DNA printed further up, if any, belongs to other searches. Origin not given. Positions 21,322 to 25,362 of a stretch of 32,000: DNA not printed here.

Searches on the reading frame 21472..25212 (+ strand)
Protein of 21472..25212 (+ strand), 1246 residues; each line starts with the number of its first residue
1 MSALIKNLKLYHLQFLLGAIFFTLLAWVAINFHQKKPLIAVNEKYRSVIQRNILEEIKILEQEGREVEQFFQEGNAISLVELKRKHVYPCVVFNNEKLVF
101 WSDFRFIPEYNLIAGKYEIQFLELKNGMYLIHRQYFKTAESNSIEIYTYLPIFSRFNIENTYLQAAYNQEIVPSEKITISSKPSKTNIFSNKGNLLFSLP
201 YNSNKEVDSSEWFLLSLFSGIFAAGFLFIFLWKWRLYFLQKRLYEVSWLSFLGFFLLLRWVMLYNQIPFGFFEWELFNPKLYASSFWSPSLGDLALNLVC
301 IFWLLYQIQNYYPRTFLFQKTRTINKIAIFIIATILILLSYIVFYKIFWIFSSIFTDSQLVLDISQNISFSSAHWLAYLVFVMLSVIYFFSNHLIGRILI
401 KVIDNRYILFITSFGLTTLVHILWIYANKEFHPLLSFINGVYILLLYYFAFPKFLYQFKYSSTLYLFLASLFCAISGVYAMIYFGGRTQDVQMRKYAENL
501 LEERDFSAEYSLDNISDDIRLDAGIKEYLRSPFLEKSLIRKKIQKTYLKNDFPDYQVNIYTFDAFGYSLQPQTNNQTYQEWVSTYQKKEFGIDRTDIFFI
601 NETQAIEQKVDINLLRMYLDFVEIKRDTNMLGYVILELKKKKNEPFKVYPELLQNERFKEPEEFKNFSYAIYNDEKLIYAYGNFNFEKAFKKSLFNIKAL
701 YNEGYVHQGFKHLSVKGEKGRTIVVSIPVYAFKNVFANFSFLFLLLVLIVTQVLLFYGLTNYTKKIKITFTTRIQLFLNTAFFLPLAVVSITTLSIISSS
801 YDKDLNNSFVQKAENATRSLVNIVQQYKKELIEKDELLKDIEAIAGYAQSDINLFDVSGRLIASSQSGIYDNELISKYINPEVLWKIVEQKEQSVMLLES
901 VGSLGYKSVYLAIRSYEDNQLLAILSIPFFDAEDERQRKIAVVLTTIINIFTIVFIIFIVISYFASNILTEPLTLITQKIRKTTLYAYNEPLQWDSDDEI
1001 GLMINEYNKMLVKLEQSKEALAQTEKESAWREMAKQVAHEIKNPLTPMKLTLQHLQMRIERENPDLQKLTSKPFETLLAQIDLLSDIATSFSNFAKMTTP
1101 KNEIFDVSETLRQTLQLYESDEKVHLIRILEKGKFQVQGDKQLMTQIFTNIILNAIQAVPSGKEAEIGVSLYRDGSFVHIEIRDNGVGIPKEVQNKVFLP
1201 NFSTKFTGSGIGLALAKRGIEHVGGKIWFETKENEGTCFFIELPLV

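Call 6: search_protein_families(library=pfam, proteins=[window:21472-25212:+], max_evalue=0.01)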
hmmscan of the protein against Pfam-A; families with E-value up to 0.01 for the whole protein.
window:21472-25212:+ (1246 aa): 3 families
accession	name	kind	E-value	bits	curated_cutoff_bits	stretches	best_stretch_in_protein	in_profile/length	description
PF02518.31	HATPase_c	-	5.9e-23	81.9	26.4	1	1139-1245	1-109/111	Histidine kinase-, DNA gyrase B-, and HSP90-like ATPase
PF00512.31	HisKA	-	1.9e-07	31.4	26.9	1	1030-1098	2-64/66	His Kinase A (phospho-acceptor) domain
PF14501.12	HATPase_c_5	-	0.00017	21.9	22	1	1144-1235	6-94/102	GHKL domain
